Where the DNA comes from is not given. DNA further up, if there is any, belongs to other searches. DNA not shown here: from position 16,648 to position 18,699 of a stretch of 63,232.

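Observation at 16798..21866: Split B12 acyl-CoA mutase cluster with HCM-like (not MCM-like) pocket residues plus a Kal-like hotdog protein: possible tertiary-carbon (2-hydroxy- or 2-amino-isobutyrate) pathway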

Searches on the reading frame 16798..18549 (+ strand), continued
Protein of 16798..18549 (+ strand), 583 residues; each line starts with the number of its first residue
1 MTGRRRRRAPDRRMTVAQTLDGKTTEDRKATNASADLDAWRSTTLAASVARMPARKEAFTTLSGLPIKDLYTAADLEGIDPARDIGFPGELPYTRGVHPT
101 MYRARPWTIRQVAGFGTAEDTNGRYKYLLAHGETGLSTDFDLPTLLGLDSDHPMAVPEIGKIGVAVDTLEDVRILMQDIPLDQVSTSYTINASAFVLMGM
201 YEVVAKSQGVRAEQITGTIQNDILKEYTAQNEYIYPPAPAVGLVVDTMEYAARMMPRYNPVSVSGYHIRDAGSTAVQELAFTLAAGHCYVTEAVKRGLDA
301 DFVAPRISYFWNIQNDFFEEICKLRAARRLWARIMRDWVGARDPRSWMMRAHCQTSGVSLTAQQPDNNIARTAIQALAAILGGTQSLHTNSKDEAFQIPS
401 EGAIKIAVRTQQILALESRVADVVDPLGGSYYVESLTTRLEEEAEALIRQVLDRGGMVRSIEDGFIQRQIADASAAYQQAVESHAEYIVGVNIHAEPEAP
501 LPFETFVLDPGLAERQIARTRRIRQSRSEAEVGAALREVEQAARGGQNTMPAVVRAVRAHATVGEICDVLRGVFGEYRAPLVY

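Call 28: search_protein_families(library=pfam, proteins=[L015:2353-4314:-, L065:16376-17512:-, L013:20256-21119:-, L021:14886-15512:+, L013:15568-16977:+, L011:144-1061:+, L014:15897-17345:+, L008:12525-13847:+, L029:8143-9876:+, L010:8516-10042:+])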
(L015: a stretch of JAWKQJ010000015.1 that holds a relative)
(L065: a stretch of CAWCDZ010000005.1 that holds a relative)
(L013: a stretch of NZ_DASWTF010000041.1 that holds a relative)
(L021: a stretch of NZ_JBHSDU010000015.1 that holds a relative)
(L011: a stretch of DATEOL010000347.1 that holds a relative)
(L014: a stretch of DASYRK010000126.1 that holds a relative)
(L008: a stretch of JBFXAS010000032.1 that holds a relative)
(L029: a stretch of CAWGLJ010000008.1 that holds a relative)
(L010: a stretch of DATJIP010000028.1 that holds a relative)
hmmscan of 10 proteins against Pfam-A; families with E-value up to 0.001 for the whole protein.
L015:2353-4314:- (653 aa): 2 families
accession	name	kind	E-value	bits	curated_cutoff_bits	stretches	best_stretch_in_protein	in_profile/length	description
PF02129.25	Peptidase_S15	-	1.4e-48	166.3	23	1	73-360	1-261/262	X-Pro dipeptidyl-peptidase (S15 family)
PF08530.16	PepX_C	-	1.4e-35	123.6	22.5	1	404-646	6-216/217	X-Pro dipeptidyl-peptidase C-terminal non-catalytic domain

L065:16376-17512:- (378 aa): 1 family
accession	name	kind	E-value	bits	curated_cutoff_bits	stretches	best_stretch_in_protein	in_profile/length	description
PF01244.27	Peptidase_M19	-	1.2e-77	261.6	26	1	62-375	6-319/319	Membrane dipeptidase (Peptidase family M19)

L013:20256-21119:- (287 aa): 2 families
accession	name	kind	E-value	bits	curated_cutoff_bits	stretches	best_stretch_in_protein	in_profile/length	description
PF03466.25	LysR_substrate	-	4.8e-23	82.1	28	1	93-252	4-178/209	LysR substrate binding domain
PF00126.33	HTH_1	-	3e-16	59.6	26.6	1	10-68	2-60/60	Bacterial regulatory helix-turn-helix protein, lysR family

L021:14886-15512:+ (208 aa): 1 family
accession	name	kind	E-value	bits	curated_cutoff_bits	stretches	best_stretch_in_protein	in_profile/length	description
PF01923.23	Cob_adeno_trans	-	1.4e-61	208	24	1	24-191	1-171/171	Cobalamin adenosyltransferase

L013:15568-16977:+ (469 aa): 3 families
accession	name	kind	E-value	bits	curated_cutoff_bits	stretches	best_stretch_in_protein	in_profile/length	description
PF13520.12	AA_permease_2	-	3.9e-52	178.1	27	1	24-437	1-404/427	Amino acid permease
PF00324.27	AA_permease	-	4.5e-38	131.6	24.6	1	29-412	2-390/470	Amino acid permease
PF13906.12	AA_permease_C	-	3.6e-08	33.8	27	1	414-464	1-51/51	C-terminus of AA_permease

L011:144-1061:+ (305 aa): 2 families
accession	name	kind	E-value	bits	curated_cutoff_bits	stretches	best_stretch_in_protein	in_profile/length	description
PF00753.33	Lactamase_B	-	7.7e-22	78.6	22.7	1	28-219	13-196/196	Metallo-beta-lactamase superfamily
PF12706.13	Lactamase_B_2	-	3.8e-10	40.1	27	1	33-163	3-117/200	Beta-lactamase superfamily domain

L014:15897-17345:+ (482 aa): 2 families
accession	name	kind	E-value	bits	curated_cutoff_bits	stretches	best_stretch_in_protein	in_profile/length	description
PF01979.26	Amidohydro_1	-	2.9e-33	116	25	1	119-454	1-344/345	Amidohydrolase family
PF07969.17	Amidohydro_3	-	4.4e-18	66.5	29.7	2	342-454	347-470/472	Amidohydrolase family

L008:12525-13847:+ (440 aa): 1 family
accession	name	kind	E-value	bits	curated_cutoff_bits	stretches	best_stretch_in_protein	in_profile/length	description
PF00202.27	Aminotran_3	-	2.4e-86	290.4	30.5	1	32-435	10-403/403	Aminotransferase class-III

L029:8143-9876:+ (577 aa): 3 families
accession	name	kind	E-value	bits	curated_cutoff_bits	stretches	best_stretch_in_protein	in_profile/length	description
PF02776.23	TPP_enzyme_N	-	2e-31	108.6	26.8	1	11-123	2-116/119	Thiamine pyrophosphate enzyme, N-terminal TPP binding domain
PF02775.26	TPP_enzyme_C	-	3e-29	102.2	21.9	1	408-538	17-151/151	Thiamine pyrophosphate enzyme, C-terminal TPP binding domain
PF00205.28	TPP_enzyme_M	-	3e-17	63.1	30.4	1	202-329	1-137/137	Thiamine pyrophosphate enzyme, central domain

L010:8516-10042:+ (508 aa): 1 family
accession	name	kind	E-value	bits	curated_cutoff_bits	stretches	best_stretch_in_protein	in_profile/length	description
PF01425.27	Amidase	-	1.5e-115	387.3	27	1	52-486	1-445/445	Amidase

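Call 31: search_dna_similar(query=window:16837-18549:+, collection=plasmids, mode=protein, max_rows=30)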
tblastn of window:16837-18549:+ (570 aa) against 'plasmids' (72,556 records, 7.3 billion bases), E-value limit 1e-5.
Records with a match: 434; places in all: 484; records where one place covers at least 80% of the query: 420.
Best place of each record, by identity: <60% 434.
By first word of the organism name: Rhizobium 129; Sinorhizobium 98; Burkholderia 38; Streptomyces 15; Azospirillum 14; Sphingobium 14; Mesorhizobium 11; Ensifer 9; Paraburkholderia 9; Shinella 8; and 55 more.
By predicted mobility (MOB-suite, as given by PLSDB): non-mobilizable 253; conjugative 105; mobilizable 76.
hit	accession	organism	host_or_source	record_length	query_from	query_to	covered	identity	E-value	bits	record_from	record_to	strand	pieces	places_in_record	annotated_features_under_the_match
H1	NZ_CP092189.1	Deinococcus sp. KNUC1210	Setaria viridis,cell ...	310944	25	564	95%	53.9%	7e-179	567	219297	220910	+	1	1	methylmalonyl-CoA mutase family protein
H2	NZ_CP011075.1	Brevibacillus laterosporus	Oryza sativa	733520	7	566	98%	51.3%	3e-168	537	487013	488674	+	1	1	methylmalonyl-CoA mutase family protein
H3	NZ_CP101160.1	Natronosalvus amylolyticus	cell culture,sediment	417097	27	564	94%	52.9%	5e-168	536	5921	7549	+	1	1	methylmalonyl-CoA mutase family protein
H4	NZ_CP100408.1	Haloarcula marina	cell culture,sediment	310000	25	564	95%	52.0%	9e-168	535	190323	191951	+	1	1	methylmalonyl-CoA mutase family protein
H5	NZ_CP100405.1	Haloarcula marina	cell culture,sediment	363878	27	564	94%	52.2%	1e-167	535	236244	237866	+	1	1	methylmalonyl-CoA mutase family protein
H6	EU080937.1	haloarchaeon TuA4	-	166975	27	565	95%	51.6%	1e-164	526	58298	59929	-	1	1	record has no annotation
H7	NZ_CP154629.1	Acetoanaerobium noterae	cell culture,Sludge of a digestion ...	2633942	24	569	96%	50.7%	6e-178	564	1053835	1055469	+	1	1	none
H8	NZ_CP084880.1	Natrinema halophilum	pure culture,salt mine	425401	25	565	95%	51.2%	5e-172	547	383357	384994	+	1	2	methylmalonyl-CoA mutase family protein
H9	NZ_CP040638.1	Natrinema pallidum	Salt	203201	27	565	95%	51.4%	3e-164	525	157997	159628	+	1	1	methylmalonyl-CoA mutase family protein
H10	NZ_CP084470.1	Natrinema salinisoli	cell culture,saline soil sediment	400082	25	568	95%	50.7%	2e-170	543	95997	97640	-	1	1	methylmalonyl-CoA mutase family protein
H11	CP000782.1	Xanthobacter autotrophicus Py2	-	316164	19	570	97%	49.9%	1e-168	538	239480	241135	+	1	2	methylmalonyl-CoA mutase, large subunit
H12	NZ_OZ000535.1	Shinella sp. WSC3-e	-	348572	7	569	99%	48.9%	2e-163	523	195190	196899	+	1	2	methylmalonyl-CoA mutase family protein | meaB: methylmalonyl Co-A mutase-associated GTPase MeaB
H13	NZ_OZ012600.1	Shinella sp. WSD5-1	-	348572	7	569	99%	48.9%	2e-163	523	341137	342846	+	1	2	methylmalonyl-CoA mutase family protein | meaB: methylmalonyl Co-A mutase-associated GTPase MeaB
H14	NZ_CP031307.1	Natronorubrum bangense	Cell culture,The Bange salt-alkaline ...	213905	25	568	95%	50.4%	4e-170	542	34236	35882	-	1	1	methylmalonyl-CoA mutase family protein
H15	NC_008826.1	Methylibium petroleiphilum PM1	-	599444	27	570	95%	50.3%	5e-173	550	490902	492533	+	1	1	methylmalonyl-CoA mutase family protein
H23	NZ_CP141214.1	Sinorhizobium meliloti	alfalfa,Isolate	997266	7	569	99%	48.0%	2e-161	517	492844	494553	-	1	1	methylmalonyl-CoA mutase family protein | meaB: methylmalonyl Co-A mutase-associated GTPase MeaB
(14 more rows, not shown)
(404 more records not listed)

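Call 32: get_annotated_region(hit=H15, flank=8000)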
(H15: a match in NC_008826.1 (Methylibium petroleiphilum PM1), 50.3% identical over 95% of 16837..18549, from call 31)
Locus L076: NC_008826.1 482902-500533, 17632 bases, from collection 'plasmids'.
description: Methylibium petroleiphilum PM1 plasmid RPME01, complete sequence
organism: Methylibium petroleiphilum PM1 (NCBI taxid 420662)
taxonomy: Bacteria; Pseudomonadota; Betaproteobacteria; Burkholderiales; Sphaerotilaceae; Methylibium; Methylibium petroleiphilum; Methylibium petroleiphilum PM1
host: -; source: -; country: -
typing (MOB-suite, as given by PLSDB): conjugative; relaxase MOBP; mating-pair formation MPF_F
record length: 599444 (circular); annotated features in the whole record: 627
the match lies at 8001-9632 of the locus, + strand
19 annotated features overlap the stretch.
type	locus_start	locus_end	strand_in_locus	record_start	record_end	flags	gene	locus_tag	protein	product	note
CDS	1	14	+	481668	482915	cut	-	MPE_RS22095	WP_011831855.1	hypothetical protein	-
CDS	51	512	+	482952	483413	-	-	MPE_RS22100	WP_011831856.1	hypothetical protein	-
CDS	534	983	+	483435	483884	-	-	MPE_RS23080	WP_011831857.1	PEP-utilizing enzyme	GO:0016310 - phosphorylation [Evidence IEA]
CDS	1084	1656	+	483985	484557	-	-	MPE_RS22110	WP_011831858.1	MarR family transcriptional regulator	-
CDS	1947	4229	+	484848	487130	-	-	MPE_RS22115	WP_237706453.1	helix-turn-helix domain-containing protein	-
CDS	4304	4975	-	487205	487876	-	-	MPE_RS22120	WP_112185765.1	GntR family transcriptional regulator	-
CDS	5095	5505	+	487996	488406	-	-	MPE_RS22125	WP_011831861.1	cobalamin B12-binding domain-containing protein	-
CDS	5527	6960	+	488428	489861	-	-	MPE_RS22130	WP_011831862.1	AMP-binding protein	-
CDS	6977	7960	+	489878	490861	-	meaB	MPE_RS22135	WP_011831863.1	methylmalonyl Co-A mutase-associated GTPase MeaB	GO:1903826 - L-arginine transmembrane transport [Evidence IEA]; GO:0015819 - lysine transport [Evidence IEA]; ...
CDS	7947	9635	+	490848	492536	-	-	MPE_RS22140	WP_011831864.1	methylmalonyl-CoA mutase family protein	-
CDS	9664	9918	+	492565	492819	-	-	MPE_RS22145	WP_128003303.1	hypothetical protein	-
CDS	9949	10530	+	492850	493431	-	-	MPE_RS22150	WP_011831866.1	cob(I)yrinic acid a,c-diamide adenosyltransferase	GO:0009236 - cobalamin biosynthetic process [Evidence IEA]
CDS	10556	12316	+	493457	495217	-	-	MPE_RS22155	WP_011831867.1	thiamine pyrophosphate-binding protein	-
CDS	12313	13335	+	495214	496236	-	-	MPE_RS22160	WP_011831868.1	gamma carbonic anhydrase family protein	-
CDS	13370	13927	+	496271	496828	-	-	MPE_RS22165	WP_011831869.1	cob(I)yrinic acid a,c-diamide adenosyltransferase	GO:0009236 - cobalamin biosynthetic process [Evidence IEA]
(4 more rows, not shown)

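Call 33: get_annotated_region(hit=H1, flank=8000)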
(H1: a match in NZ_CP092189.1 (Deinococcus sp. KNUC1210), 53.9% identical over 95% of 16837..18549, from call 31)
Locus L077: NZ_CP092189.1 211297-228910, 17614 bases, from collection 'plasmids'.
description: Deinococcus sp. KNUC1210 plasmid unnamed3, complete sequence
organism: Deinococcus sp. KNUC1210 (NCBI taxid 2917691)
taxonomy: Bacteria; Deinococcota; Deinococci; Deinococcales; Deinococcaceae; Deinococcus; Deinococcus sp. KNUC1210
host: -; source: Setaria viridis,cell culture,rhizospheric soil; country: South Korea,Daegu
typing (MOB-suite, as given by PLSDB): non-mobilizable
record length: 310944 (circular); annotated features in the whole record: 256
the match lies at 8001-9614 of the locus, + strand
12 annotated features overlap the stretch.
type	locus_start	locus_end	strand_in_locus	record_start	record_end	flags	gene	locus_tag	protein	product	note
CDS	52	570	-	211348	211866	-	-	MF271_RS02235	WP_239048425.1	tail fiber protein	-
CDS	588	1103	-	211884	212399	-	-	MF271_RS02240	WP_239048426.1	tail fiber protein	-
CDS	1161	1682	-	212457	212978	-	-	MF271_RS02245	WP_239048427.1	tail fiber protein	-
CDS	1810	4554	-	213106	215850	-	-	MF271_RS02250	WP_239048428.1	VcbS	-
CDS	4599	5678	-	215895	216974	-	-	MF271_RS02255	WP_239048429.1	hypothetical protein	-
CDS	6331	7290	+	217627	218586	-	meaB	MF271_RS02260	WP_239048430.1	methylmalonyl Co-A mutase-associated GTPase MeaB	GO:1903826 - L-arginine transmembrane transport [Evidence IEA]; GO:0015819 - lysine transport [Evidence IEA]; ...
CDS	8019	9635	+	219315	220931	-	-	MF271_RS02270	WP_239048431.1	methylmalonyl-CoA mutase family protein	-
CDS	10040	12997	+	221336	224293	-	-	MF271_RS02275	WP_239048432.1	hypothetical protein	-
CDS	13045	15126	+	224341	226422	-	-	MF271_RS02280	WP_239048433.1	hypothetical protein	-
CDS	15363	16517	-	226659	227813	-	-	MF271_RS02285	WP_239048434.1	acyl-CoA dehydrogenase family protein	-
CDS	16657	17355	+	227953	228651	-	-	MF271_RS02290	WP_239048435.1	ATP-binding cassette domain-containing protein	-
CDS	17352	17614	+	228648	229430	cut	fetB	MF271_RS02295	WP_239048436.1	iron export ABC transporter permease subunit FetB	-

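Call 34: get_annotated_region(hit=H11, flank=8000)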
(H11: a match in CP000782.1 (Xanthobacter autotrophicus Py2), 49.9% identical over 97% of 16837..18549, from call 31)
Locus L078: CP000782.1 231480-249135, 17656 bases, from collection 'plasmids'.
description: Xanthobacter autotrophicus Py2 plasmid pXAUT01, complete sequence
organism: Xanthobacter autotrophicus Py2 (NCBI taxid 78245)
taxonomy: Bacteria; Pseudomonadota; Alphaproteobacteria; Hyphomicrobiales; Xanthobacteraceae; Xanthobacter; Xanthobacter autotrophicus; Xanthobacter autotrophicus Py2
host: -; source: -; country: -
typing (MOB-suite, as given by PLSDB): conjugative; replicon rep_cluster_649; relaxase MOBQ; mating-pair formation MPF_T
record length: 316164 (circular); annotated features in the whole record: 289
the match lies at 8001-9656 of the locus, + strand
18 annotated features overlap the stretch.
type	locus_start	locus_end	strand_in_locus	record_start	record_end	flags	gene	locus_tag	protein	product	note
CDS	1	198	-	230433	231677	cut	-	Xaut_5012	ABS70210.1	conserved hypothetical protein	-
CDS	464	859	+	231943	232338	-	-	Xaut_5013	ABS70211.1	transposase IS3/IS911 family protein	-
CDS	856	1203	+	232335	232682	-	-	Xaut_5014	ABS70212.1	IS66 Orf2 family protein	-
CDS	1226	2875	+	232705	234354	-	-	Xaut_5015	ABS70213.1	transposase IS66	-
CDS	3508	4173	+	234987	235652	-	-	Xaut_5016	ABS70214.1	hypothetical protein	-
CDS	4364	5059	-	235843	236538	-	-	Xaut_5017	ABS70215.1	transcriptional regulator, GntR family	-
CDS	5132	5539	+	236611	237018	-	-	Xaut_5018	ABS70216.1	cobalamin B12-binding domain protein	-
CDS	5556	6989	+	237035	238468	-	-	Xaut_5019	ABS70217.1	Phenylacetate--CoA ligase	-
CDS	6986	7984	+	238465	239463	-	-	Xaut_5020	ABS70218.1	LAO/AO transport system ATPase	-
CDS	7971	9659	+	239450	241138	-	-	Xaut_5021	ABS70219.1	methylmalonyl-CoA mutase, large subunit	-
CDS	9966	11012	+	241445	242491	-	-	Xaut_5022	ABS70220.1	carbonic anhydrase/acetyltransferase isoleucine patch superfamily-like protein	-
CDS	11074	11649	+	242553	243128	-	-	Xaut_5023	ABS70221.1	ATP--cobalamin adenosyltransferase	-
CDS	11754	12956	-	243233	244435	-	-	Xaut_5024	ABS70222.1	extracellular ligand-binding receptor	-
CDS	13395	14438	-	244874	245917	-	-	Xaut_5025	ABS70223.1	aminotransferase class I and II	-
CDS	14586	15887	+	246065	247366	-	-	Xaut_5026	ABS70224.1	transposase-like protein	-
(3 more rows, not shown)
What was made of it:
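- On 2-hydroxyisobutyryl-CoA mutase (HcmAB): The PM1 and Py2 clusters read GntR, then hcmB-hcl-meaH-hcmA (calls 32, 34).
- The overall architecture of mutase, ligase and MeaB resembles the PM1 and Py2 hcm clusters (calls 32, 34).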
